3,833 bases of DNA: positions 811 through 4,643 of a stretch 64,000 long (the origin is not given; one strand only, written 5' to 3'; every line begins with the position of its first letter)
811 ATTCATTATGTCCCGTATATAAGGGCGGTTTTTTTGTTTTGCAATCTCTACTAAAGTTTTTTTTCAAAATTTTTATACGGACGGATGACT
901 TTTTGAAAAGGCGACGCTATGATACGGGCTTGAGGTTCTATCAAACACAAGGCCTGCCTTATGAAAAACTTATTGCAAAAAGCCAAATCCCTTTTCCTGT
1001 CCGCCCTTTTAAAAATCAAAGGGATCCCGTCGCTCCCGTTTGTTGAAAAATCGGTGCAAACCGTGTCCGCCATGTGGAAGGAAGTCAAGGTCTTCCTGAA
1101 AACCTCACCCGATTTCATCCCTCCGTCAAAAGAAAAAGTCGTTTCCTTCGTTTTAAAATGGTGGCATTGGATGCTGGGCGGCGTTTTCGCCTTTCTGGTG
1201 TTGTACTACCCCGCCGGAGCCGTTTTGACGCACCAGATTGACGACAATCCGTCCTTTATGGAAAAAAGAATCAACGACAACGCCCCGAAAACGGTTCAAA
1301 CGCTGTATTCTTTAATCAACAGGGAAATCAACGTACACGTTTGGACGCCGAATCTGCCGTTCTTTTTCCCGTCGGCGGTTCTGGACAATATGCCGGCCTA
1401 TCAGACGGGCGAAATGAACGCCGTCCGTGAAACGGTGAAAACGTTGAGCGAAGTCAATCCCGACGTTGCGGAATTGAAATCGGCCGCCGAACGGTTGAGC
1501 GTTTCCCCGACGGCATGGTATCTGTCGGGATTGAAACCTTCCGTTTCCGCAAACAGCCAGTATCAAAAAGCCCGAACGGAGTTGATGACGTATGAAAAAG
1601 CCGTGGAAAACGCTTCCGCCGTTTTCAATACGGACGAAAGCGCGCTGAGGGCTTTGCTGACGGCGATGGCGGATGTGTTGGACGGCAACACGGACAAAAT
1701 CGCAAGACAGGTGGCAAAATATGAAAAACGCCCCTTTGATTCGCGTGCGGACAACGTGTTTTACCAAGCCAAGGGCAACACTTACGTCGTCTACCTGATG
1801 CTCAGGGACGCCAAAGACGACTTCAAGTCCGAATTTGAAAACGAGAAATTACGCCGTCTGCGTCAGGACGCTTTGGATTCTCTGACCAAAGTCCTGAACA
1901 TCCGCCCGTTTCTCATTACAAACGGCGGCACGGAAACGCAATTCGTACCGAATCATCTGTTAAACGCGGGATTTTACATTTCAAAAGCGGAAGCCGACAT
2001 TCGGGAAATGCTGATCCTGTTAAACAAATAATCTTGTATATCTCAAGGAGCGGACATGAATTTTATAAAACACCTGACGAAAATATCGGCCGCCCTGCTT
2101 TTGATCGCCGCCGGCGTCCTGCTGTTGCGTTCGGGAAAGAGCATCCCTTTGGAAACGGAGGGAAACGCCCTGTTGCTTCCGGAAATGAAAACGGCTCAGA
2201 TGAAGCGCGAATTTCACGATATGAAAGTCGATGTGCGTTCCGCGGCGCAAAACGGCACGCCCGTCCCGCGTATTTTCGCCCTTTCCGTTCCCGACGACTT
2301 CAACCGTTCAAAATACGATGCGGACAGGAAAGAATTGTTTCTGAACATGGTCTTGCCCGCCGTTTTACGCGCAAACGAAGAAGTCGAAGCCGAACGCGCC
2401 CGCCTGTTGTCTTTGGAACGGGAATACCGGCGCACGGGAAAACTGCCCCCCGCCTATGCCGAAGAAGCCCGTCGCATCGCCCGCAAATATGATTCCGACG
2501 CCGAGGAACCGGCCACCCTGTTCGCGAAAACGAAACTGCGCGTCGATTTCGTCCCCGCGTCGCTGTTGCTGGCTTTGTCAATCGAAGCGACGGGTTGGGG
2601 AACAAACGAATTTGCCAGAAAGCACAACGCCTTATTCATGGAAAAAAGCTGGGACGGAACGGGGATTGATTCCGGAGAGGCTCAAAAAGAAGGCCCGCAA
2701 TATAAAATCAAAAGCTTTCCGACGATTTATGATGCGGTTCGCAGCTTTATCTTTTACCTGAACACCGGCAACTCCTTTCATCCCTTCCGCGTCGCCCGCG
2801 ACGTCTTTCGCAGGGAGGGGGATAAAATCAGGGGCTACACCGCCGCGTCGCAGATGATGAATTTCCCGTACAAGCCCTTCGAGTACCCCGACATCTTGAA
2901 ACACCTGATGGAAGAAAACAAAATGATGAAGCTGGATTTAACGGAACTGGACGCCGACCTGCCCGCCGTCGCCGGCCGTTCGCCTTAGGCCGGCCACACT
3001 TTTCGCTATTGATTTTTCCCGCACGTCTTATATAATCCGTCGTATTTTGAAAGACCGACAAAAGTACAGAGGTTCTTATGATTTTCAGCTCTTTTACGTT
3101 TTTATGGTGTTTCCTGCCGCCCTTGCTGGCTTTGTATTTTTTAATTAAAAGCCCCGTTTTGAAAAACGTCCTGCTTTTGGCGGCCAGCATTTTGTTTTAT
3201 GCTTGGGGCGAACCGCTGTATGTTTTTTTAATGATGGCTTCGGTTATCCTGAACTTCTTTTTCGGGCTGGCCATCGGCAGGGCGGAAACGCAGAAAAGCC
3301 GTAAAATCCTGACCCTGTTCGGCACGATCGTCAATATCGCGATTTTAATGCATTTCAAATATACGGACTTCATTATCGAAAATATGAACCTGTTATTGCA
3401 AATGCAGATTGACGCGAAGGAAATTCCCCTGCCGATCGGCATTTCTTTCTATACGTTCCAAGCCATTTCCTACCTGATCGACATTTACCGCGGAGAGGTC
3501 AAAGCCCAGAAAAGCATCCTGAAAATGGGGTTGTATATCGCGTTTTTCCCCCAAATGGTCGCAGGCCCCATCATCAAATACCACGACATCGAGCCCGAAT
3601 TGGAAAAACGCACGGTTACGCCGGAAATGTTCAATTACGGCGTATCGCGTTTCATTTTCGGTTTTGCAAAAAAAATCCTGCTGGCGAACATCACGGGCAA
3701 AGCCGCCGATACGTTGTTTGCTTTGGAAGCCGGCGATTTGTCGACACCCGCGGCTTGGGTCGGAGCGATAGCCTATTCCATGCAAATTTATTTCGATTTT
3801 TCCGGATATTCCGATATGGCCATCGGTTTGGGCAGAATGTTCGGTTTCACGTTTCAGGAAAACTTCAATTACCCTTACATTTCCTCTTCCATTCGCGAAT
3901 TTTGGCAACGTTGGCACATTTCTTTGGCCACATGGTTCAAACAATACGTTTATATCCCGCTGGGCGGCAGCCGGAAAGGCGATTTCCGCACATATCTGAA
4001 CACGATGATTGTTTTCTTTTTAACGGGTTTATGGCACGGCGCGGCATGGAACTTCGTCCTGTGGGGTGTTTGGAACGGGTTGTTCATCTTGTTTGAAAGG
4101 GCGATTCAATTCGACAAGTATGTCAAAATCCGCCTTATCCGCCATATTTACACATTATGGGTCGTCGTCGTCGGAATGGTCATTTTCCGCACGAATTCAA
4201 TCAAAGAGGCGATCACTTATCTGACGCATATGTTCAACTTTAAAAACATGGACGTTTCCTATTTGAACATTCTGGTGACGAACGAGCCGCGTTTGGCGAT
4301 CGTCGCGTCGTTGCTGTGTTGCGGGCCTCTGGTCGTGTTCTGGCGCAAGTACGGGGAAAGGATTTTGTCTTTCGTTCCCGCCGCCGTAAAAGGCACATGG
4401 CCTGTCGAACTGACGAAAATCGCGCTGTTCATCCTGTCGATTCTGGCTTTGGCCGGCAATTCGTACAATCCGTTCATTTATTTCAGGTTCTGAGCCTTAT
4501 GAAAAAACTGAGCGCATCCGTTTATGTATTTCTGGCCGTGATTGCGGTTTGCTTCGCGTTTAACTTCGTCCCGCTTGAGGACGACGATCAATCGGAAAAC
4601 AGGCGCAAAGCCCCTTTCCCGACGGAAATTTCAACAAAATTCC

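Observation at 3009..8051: One MBOAT acyltransferase translationally coupled to three diverged AlgJ/AlgX-like (DTHW) paralogs, behind a glucosaminidase-domain gene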

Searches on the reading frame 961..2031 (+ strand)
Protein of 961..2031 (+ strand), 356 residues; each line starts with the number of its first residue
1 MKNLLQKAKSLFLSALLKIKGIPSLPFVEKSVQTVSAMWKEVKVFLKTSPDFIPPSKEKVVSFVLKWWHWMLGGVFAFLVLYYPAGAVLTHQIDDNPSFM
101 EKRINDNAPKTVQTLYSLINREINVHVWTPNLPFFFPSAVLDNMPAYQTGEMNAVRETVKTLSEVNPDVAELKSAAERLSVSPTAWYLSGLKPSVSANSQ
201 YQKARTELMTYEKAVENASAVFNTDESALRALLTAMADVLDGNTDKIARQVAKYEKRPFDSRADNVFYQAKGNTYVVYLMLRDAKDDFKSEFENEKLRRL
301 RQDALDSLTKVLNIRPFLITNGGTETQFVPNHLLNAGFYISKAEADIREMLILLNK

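Call 3: search_protein_families(library=pfam, proteins=[window:961-2031:+], max_evalue=0.01)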
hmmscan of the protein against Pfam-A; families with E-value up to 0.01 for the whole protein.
window:961-2031:+ (356 aa): 1 family
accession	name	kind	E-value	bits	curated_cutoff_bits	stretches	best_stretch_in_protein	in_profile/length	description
PF10095.14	DUF2333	-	4e-10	39.6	22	1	260-355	233-328/330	Uncharacterized protein conserved in bacteria (DUF2333)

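Call 4: search_protein_families(library=ncbifam, proteins=[window:961-2031:+], max_evalue=0.01)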
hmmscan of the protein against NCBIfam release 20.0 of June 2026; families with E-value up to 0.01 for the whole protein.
window:961-2031:+ (356 aa): 0 families

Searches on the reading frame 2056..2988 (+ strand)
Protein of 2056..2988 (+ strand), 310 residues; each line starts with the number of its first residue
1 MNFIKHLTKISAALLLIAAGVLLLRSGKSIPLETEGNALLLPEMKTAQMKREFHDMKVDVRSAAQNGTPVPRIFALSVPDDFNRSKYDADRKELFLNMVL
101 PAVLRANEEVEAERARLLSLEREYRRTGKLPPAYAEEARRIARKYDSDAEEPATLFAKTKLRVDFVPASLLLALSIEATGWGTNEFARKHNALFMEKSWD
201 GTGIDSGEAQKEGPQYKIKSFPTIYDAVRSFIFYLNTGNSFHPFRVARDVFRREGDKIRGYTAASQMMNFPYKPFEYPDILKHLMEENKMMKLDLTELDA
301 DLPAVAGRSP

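Call 3: search_protein_families(library=pfam, proteins=[window:2056-2988:+], max_evalue=0.01)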
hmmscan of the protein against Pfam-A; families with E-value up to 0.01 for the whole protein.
window:2056-2988:+ (310 aa): 1 family
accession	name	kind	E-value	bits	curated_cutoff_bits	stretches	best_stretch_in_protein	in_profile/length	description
PF01832.25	Glucosaminidase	-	6.9e-07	30.4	30.2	1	166-247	13-81/123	Mannosyl-glycoprotein endo-beta-N-acetylglucosaminidase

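Call 4: search_protein_families(library=ncbifam, proteins=[window:2056-2988:+], max_evalue=0.01)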
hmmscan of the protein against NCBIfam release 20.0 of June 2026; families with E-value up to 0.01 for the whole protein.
window:2056-2988:+ (310 aa): 2 families
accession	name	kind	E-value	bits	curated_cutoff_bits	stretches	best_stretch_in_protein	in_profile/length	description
NF007681.0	PRK10356.1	equivalog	6.1e-19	68.3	193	1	77-290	63-268/274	protein bax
NF038016.1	sporang_Gsm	equivalog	0.0011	18.4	240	1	157-203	175-221/316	sporangiospore maturation cell wall hydrolase GsmA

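Call 58: find_homologous_proteins(query=window:2056-2988:+, max_evalue=1e-8)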
Query window:2056-2988:+ (310 aa): 10 proteins with E <= 1e-8 among 8000 candidates.
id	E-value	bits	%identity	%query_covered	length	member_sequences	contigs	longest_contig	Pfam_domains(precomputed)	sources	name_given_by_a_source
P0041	1.3e-201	686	100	100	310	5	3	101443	PF01832.26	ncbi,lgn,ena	-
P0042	6.8e-145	500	71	100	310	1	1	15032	PF01832.26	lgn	-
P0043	1.6e-140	486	70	100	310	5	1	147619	PF01832.26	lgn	-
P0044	2.3e-137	476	67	100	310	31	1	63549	PF01832.26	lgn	-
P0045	3.4e-76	275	46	96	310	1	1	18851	PF01832.26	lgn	-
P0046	3.6e-47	180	61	46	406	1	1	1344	PF05683.18,PF05681.20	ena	-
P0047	3.3e-22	98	28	89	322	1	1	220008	PF01832.26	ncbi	-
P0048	1.7e-21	95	28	85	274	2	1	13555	PF01832.26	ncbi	-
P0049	7.5e-21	93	29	88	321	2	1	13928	PF01832.26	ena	-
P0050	8.0e-20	90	29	85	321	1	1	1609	PF01832.26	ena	-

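Call 59: find_encoding_contigs(protein=P0045, flank=7000, max_places=1)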
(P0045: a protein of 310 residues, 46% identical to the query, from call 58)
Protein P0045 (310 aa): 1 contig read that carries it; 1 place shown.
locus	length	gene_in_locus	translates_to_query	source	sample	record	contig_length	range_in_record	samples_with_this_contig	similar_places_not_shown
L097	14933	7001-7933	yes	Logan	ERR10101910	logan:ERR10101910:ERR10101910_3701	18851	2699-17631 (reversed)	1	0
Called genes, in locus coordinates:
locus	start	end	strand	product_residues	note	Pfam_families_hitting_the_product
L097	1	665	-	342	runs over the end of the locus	PF01168:Ala_racemase_N, PF00842:Ala_racemase_C (weak)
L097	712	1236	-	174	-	PF13505:OMP_b-brl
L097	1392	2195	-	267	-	PF01113:DapB_N, PF05173:DapB_C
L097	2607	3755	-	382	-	PF00226:DnaJ, PF01556:DnaJ_C, PF27659:CHP02642 (faint), PF00684:DnaJ_CXXCXGXG, PF27439:DnaJ_C_2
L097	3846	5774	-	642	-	PF00012:HSP70, PF06723:MreB_Mbl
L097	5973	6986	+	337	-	-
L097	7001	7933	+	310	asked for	PF01832:Glucosaminidase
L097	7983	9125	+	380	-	PF02405:MlaE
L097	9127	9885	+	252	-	PF00005:ABC_tran, PF13304:AAA_21 (weak)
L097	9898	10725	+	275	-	PF02470:MlaD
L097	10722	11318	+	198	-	PF03886:ABC_trans_aux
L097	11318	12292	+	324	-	PF20573:DUF6782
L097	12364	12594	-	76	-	-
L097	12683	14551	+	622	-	PF00912:Transgly, PF00905:Transpeptidase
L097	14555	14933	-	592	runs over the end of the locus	PF12895:ANAPC3 (faint), PF01464:SLT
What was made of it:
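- Separable from Bax: L097 has DUF2333-like and Bax but no module (call 59). L097 has DUF2333-like and Bax without the module (call 59).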

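Call 60: find_encoding_contigs(protein=P0047, flank=7000, max_places=1)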
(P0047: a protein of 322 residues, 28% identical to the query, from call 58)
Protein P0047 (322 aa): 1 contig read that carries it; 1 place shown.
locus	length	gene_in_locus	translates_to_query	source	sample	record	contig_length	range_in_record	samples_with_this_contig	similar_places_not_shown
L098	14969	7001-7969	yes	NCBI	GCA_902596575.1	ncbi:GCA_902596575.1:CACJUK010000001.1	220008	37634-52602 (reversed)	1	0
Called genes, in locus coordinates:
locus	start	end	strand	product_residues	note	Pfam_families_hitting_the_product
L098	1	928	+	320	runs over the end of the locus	PF10340:Say1_Mug180, PF20434:BD-FAE, PF07859:Abhydrolase_3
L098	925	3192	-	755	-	PF00390:malic, PF03949:Malic_M, PF01515:PTA_PTB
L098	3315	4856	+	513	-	PF03023:MurJ, PF01554:MatE (weak)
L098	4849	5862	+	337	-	PF00579:tRNA-synt_1b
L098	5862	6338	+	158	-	PF00582:Usp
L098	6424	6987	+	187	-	PF08712:Nfu_N, PF01106:NifU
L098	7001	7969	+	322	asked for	PF01832:Glucosaminidase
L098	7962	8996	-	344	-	PF01522:Polysacc_deac_1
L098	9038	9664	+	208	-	PF00814:TsaD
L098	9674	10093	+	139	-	PF01475:FUR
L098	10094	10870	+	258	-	PF01553:Acyltransferase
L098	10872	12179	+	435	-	PF00919:UPF0004, PF04055:Radical_SAM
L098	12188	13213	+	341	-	PF02562:PhoH, PF13604:AAA_30, PF13245:AAA_19 (faint)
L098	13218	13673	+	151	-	PF02130:YbeY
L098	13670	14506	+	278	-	PF00571:CBS (weak), PF03471:CorC_HlyC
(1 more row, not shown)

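Call 79: search_solved_structures(query=window:2056-2988:+, max_evalue=1, show_alignments=1)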
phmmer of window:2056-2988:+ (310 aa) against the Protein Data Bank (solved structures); distinct sequences matched with E-value up to 1: 7.
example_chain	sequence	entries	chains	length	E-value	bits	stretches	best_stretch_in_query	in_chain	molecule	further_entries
4csd_A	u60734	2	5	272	0.0027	20.6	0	175-238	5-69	FUCOSE-BINDING LECTIN PROTEIN | Fucose-binding lectin protein,Fucose-binding lectin protein,Fucose-binding lectin protein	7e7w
7e7u_A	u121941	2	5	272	0.013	18.4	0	177-238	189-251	Fucose-binding lectin protein,Fucose-binding lectin protein,Fucose-binding lectin protein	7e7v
2fep_A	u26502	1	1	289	0.27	14.1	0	206-273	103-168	Catabolite control protein A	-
3oqm_A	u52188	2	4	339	0.42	13.5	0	206-273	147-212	Catabolite control protein A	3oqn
3oqo_A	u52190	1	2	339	0.42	13.5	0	206-273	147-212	Catabolite control protein A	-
7p2i_A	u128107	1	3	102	0.74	12.7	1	170-238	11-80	Fucose-binding lectin protein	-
6f37_A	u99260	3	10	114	0.82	12.5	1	173-238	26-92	Nano3,Fucose-binding lectin protein | 4dzn-RSL,Fucose-binding lectin protein,Fucose-binding lectin protein | Fucose-binding lectin protein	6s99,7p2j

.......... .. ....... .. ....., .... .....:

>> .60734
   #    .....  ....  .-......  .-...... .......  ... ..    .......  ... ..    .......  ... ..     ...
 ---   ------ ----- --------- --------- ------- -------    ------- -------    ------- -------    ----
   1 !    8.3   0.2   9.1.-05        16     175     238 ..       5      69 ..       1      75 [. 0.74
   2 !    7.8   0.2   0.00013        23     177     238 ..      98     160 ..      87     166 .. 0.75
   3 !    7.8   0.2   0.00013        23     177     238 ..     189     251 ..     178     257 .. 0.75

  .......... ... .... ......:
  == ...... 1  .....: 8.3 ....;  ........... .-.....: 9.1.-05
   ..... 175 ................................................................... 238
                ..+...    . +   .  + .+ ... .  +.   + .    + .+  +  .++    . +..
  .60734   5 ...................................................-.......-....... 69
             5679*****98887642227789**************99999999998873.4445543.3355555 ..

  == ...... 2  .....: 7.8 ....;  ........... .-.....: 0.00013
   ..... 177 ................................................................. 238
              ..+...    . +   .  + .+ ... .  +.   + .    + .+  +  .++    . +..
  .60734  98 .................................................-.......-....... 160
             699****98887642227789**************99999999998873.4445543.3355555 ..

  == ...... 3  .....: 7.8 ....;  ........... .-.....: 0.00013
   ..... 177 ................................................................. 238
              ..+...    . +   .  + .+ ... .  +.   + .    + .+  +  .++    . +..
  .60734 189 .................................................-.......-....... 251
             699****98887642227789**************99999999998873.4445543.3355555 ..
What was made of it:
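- Tried and rejected: A PDB sequence search with the Bax-like protein gave only spurious lectin hits (call 79).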

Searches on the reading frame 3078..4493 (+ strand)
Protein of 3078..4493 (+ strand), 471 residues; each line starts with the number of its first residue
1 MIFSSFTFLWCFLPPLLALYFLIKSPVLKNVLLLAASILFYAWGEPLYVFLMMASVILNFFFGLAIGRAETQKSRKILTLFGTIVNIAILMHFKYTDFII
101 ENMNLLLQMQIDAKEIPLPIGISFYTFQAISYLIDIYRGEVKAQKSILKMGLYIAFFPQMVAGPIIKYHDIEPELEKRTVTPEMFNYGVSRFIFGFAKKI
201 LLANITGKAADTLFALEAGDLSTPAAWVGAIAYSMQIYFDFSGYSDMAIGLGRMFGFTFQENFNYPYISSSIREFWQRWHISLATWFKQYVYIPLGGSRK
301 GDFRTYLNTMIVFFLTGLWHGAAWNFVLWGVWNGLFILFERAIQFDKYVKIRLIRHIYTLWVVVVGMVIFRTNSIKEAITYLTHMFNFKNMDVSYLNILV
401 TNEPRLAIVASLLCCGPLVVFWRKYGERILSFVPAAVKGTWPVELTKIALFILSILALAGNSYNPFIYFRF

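Call 3: search_protein_families(library=pfam, proteins=[window:3078-4493:+], max_evalue=0.01)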
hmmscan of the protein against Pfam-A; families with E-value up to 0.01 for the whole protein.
window:3078-4493:+ (471 aa): 2 families
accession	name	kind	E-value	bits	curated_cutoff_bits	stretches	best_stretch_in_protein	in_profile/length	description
PF03062.24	MBOAT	-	3.8e-33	115.6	27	1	146-344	80-298/337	MBOAT, membrane-bound O-acyltransferase family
PF13813.11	MBOAT_2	-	4.4e-06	27.3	25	1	261-323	3-67/85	Membrane bound O-acyl transferase family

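Call 4: search_protein_families(library=ncbifam, proteins=[window:3078-4493:+], max_evalue=0.01)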
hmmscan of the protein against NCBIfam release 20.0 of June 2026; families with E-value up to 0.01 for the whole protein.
window:3078-4493:+ (471 aa): 1 family
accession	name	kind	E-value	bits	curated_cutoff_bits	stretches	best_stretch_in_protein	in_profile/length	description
TIGR04091.1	LTA_dltB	equivalog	3.2e-45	155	375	1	9-370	12-376/380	D-alanyl-lipoteichoic acid biosynthesis protein DltB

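Call 34: search_solved_structures(query=window:3078-4493:+, max_evalue=0.01)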
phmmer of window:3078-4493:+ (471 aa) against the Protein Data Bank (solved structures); distinct sequences matched with E-value up to 0.01: 5.
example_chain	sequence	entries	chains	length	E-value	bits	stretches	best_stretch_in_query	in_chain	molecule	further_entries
6bug_C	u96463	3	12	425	7.3e-26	94.1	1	120-341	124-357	D-alanyl transfer protein DltB | Integral membrane protein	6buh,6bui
8jem_A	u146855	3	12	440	1.9e-25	92.8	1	120-340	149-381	Teichoic acid D-alanyltransferase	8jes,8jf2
7mhy_A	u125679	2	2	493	2.4e-05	26.5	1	150-343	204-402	Protein-cysteine N-palmitoyltransferase HHAT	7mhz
7q1u_A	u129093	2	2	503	2.7e-05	26.3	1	151-343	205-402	Protein-cysteine N-palmitoyltransferase HHAT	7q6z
7urf_A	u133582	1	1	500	0.0006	21.9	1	150-343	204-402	Protein-cysteine N-palmitoyltransferase HHAT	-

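Call 61: list_cluster_members(proteins=[window:3078-4493:+, window:4499-5611:+, window:5608-6837:+, window:6834-8051:+, P0041])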
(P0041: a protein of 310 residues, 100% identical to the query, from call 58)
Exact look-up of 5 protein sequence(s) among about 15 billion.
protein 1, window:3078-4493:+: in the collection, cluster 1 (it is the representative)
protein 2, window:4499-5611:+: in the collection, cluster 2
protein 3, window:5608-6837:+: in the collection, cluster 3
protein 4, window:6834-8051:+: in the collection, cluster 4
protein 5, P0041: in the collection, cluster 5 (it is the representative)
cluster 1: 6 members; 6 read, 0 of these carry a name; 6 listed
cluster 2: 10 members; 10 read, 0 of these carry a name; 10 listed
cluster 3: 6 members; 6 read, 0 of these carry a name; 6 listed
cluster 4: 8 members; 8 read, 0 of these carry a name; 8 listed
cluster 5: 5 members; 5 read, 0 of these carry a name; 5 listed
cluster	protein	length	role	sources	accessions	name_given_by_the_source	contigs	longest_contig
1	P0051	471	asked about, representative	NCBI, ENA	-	-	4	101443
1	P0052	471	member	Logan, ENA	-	-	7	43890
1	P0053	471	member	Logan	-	-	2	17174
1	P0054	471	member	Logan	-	-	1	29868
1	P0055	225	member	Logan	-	-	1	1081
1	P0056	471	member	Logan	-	-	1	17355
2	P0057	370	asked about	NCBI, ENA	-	-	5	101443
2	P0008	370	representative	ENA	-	-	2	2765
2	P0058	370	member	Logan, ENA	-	-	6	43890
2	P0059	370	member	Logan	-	-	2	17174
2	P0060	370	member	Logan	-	-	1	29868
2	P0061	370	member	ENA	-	-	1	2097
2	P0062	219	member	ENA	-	-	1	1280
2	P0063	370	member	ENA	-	-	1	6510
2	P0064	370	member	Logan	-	-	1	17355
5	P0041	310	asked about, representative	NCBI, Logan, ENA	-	-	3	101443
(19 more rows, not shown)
